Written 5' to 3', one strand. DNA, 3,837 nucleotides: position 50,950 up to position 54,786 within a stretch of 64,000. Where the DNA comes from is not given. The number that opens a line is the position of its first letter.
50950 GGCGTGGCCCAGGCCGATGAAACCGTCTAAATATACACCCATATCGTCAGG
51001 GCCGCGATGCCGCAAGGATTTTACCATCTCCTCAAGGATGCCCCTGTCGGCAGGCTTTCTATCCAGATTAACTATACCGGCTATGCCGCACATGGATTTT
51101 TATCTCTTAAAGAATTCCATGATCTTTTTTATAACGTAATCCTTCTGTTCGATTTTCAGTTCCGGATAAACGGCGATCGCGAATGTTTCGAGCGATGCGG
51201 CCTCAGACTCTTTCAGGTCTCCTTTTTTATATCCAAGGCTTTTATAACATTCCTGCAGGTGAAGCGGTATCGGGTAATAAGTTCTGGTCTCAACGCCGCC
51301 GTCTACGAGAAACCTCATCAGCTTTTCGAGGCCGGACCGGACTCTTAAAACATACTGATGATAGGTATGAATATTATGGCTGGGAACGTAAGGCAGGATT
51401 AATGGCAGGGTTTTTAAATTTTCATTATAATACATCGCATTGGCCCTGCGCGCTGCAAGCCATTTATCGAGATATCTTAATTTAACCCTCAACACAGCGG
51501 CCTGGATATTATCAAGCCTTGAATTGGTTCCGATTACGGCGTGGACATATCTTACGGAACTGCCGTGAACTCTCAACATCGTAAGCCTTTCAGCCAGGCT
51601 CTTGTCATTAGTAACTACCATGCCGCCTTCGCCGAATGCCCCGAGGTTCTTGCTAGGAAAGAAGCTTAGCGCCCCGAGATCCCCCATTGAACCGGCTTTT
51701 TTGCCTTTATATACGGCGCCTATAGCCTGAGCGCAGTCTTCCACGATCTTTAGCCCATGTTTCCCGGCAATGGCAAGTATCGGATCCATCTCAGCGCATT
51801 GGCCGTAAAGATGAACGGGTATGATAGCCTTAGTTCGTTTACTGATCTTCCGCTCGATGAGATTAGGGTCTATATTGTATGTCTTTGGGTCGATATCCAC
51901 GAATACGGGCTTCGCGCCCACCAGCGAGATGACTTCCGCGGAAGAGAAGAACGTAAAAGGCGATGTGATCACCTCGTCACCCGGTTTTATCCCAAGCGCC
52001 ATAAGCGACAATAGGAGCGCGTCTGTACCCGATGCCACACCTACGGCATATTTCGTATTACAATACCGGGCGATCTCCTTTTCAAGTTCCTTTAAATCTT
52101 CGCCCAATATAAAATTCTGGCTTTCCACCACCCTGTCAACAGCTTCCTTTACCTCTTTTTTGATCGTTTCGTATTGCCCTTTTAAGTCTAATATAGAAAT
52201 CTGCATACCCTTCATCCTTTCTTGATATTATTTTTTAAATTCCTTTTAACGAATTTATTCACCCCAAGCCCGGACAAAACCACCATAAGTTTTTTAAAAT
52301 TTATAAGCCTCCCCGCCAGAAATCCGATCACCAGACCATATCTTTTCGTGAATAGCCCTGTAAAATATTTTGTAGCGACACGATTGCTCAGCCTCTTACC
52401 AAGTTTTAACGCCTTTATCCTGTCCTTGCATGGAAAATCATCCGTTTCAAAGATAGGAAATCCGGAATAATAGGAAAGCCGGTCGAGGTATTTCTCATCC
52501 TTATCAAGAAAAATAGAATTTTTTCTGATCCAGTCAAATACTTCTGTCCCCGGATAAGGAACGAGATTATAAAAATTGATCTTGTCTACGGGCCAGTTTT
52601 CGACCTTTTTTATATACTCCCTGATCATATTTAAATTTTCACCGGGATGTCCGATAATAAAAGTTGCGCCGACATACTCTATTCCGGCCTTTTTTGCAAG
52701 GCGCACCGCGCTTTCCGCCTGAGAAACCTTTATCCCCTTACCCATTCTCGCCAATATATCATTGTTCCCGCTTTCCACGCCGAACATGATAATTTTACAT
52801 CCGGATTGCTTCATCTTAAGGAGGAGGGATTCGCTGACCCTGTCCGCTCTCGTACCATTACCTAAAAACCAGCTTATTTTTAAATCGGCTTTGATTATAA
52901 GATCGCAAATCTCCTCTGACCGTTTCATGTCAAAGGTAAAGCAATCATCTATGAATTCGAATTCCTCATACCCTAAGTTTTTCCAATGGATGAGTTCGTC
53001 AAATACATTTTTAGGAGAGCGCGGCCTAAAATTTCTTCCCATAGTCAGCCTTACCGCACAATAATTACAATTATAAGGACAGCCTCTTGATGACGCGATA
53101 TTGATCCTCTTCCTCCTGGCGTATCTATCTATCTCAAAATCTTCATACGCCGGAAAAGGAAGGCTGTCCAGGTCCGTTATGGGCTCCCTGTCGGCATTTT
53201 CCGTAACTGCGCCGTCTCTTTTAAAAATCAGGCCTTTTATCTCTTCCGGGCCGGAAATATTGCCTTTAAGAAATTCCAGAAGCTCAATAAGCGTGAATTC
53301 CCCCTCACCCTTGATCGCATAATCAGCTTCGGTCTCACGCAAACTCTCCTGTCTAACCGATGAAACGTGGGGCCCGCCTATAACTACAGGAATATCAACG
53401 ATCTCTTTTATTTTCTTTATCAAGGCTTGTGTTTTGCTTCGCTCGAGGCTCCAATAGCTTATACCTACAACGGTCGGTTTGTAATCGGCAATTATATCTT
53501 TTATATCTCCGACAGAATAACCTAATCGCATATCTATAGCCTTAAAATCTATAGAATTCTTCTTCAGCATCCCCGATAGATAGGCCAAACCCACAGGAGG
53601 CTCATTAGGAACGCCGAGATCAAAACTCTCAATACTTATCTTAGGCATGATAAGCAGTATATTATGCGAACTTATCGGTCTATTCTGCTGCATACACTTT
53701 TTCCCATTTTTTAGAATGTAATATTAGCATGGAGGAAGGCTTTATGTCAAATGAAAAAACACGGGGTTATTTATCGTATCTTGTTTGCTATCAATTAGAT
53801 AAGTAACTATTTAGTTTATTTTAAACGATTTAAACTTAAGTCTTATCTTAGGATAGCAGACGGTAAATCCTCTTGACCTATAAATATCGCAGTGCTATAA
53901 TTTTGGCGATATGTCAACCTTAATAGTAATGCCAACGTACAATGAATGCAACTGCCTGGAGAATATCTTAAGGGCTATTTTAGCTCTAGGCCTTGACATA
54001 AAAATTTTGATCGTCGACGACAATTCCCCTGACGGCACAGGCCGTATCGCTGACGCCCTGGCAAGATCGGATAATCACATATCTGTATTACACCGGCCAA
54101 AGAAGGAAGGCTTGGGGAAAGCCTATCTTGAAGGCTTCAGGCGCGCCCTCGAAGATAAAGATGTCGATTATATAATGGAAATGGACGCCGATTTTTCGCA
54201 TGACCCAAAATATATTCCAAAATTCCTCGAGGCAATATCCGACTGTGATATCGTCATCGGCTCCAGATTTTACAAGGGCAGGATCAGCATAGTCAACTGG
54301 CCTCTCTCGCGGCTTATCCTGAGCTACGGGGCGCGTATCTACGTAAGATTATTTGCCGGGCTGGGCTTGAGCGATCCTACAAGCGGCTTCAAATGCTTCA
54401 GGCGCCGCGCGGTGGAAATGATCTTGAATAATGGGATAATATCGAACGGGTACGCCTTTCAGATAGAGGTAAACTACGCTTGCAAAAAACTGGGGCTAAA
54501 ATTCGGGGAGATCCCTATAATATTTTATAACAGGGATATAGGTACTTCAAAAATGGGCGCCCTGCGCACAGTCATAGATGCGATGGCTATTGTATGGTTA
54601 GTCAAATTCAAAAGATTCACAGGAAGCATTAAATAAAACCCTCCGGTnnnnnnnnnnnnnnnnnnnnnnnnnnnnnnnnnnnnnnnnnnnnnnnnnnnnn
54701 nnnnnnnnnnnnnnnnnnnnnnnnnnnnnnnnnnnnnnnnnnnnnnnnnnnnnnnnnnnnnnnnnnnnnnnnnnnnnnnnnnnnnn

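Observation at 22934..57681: Three to four adjacent polyprenyl-phosphate-sugar synthase + GT-C membrane transferase pairs in one locus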

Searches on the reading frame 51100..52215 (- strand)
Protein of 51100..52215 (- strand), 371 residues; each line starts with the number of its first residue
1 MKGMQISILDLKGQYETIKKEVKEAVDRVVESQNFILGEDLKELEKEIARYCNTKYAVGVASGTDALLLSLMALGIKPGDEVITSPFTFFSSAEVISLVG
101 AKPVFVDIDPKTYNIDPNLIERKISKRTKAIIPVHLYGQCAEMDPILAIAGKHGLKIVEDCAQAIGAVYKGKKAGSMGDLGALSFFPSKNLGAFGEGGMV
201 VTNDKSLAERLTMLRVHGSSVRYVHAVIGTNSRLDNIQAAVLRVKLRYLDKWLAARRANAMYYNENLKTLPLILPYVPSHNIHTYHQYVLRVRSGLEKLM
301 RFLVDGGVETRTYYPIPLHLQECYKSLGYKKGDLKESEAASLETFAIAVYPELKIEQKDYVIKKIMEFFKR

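Call 5: search_protein_families(library=pfam, proteins=[window:51100-52215:-], max_evalue=0.01)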
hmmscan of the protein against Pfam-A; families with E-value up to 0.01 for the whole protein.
window:51100-52215:- (371 aa): 5 families
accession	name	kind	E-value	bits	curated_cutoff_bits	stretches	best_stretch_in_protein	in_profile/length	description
PF01041.23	DegT_DnrJ_EryC1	-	1.9e-125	419.3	19.8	1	17-365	2-359/360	DegT/DnrJ/EryC1/StrS aminotransferase family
PF00155.27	Aminotran_1_2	-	8e-11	42.2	19.7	1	24-132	25-151/361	Aminotransferase class I and II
PF01212.27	Beta_elim_lyase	-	3.6e-10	40.1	27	1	40-284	33-282/288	Beta-eliminating lyase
PF01053.26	Cys_Met_Meta_PP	-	4.9e-07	29.1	27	1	43-328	56-328/381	Cys/Met metabolism PLP-dependent enzyme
PF00266.25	Aminotran_5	-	0.00031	20.3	21.5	1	26-218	30-228/371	Aminotransferase class-V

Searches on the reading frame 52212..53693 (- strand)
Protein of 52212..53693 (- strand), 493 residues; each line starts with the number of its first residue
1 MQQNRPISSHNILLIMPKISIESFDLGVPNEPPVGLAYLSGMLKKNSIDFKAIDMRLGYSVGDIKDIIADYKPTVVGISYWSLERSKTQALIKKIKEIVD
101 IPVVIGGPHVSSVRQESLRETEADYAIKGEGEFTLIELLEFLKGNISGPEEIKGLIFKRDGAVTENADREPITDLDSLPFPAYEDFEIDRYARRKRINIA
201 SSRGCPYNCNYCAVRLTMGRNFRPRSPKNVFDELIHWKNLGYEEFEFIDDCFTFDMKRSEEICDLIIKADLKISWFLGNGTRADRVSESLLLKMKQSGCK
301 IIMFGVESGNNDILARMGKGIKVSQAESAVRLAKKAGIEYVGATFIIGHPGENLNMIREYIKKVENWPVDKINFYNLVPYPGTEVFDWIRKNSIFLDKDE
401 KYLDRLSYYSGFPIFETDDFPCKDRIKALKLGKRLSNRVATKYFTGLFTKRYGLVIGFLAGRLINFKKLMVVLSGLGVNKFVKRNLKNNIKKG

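Call 6: search_protein_families(library=pfam, proteins=[window:52212-53693:-], max_evalue=0.01)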
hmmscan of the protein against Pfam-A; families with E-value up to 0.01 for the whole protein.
window:52212-53693:- (493 aa): 2 families
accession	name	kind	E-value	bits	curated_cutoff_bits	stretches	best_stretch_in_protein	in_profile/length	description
PF04055.27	Radical_SAM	-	1.5e-22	81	29.5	1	201-363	3-165/166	Radical SAM superfamily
PF02310.24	B12-binding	-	1.4e-16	60.8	32.1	1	31-138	12-120/121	B12 binding domain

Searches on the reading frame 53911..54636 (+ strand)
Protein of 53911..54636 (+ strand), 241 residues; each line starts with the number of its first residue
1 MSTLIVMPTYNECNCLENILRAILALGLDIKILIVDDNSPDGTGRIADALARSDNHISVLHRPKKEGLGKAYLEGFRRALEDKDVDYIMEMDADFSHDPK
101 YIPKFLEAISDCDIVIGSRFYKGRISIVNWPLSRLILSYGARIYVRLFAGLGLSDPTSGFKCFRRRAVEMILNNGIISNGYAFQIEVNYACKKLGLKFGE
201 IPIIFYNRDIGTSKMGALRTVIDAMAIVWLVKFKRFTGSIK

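Call 3: search_protein_families(library=pfam, proteins=[window:53911-54636:+], max_evalue=0.01)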
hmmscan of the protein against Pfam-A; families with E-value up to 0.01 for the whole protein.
window:53911-54636:+ (241 aa): 3 families
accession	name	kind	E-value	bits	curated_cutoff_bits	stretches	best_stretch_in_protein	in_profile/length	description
PF00535.33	Glycos_transf_2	-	2.7e-33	115.7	23.3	1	5-169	2-165/168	Glycosyl transferase family 2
PF13641.12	Glyco_tranf_2_3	-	1.1e-05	26.1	27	1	4-120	4-124/230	Glycosyltransferase like family 2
PF13704.12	Glyco_tranf_2_4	-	0.0004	21.3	27.5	1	11-94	2-81/98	Glycosyl transferase family 2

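Call 10: search_protein_families(library=ncbifam, proteins=[window:53911-54636:+], max_evalue=0.01)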
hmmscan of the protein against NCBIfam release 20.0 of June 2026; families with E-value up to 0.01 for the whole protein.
window:53911-54636:+ (241 aa): 19 families
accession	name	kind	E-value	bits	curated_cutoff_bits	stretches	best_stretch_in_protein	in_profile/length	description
TIGR04182.1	glyco_TIGR04182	equivalog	3.4e-16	59.5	325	1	5-229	4-212/293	S-layer glycoprotein N-glycosyltransferase AglJ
NF058614.1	PPMAGASynPpgS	equivalog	4.4e-14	52.4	370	1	4-215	3-206/226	polyprenyl-phospho-N-acetylgalactosaminyl synthase PpgS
NF007986.1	PRK10714.1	equivalog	9.3e-12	44.6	529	1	5-221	10-216/316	undecaprenyl-phosphate 4-deoxy-4-formamido-L-arabinose transferase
NF047588.1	GlcsyltransPgfSStrep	equivalog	5.5e-11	42.2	500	1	3-173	3-169/308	glycosyltransferase PgfS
NF041391.1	DPhHxTase_Halo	equivalog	6.8e-10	38.3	375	1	7-172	1-154/213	dolichyl-phosphate hexose transferase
TIGR03469.1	HpnB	hypoth_equivalog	7.3e-10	38.4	379.25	1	4-118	47-169/386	hopene-associated glycosyltransferase HpnB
TIGR03937.1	PgaC_IcaA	equivalog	1.1e-09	37.7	422.3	1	5-100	49-141/407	poly-beta-1,6-N-acetyl-D-glucosamine synthase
NF045692.1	OglycostaseCruG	equivalog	3.1e-07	29.7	600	1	5-110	45-153/386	2'-O-glycosyltransferase CruG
NF047683.1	TeichurnBiosyTuaG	equivalog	8.4e-06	25.6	400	1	5-108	10-110/252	teichuronic acid biosynthesis protein TuaG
NF007482.0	PRK10073.1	equivalog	3.3e-05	23.1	423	1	5-108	10-109/334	glycosyltransferase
TIGR04283.1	glyco_like_mftF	equivalog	3.5e-05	23.5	182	1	5-52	3-51/221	TIGR04283 family arsenosugar biosynthesis glycosyltransferase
NF041875.1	EPS_EpsD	equivalog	4.3e-05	23.1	370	1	5-110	3-105/325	exopolysaccharide biosynthesis glycosyltransferase EpsD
TIGR01556.1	rhamnosyltran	subfamily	0.0001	21.6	200.55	1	21-117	12-109/281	rhamnosyltransferase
NF050050.1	ProtGlycPglI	equivalog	0.00017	21.1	500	1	5-93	6-92/306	GalNAc(5)-diNAcBac-PP-undecaprenol beta-1,3-glucosyltransferase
TIGR04440.1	glyco_TIGR04440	domain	0.00049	19.9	70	1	4-121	3-121/215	TIGR00180 family glycosyltransferase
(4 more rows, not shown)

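Call 16: search_solved_structures(query=window:53911-54636:+, max_evalue=0.001)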
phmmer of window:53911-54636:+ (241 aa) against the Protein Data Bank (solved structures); distinct sequences matched with E-value up to 0.001: 5.
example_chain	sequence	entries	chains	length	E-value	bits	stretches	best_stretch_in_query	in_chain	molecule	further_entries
5mlz_A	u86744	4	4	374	5e-30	108.2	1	3-226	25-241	Dolichol monophosphate mannose synthase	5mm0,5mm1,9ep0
9hwj_A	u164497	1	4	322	3e-08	36.9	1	4-220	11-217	Undecaprenyl-phosphate 4-deoxy-4-formamido-L-arabinose transferase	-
9bhc_C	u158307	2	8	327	6.3e-08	35.8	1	4-221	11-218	Undecaprenyl-phosphate 4-deoxy-4-formamido-L-arabinose transferase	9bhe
8vxh_A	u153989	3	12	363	8.5e-08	35.4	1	4-220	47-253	Undecaprenyl-phosphate 4-deoxy-4-formamido-L-arabinose transferase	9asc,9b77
3bcv_A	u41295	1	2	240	2.2e-07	34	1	5-94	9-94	Putative glycosyltransferase protein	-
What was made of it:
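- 53911..54636 (+): D_GT2: soluble DPM1-type polyprenyl-phosphate hexose synthase. PDB: PfDPMS 5e-30 over residues 3-226 (call 16).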
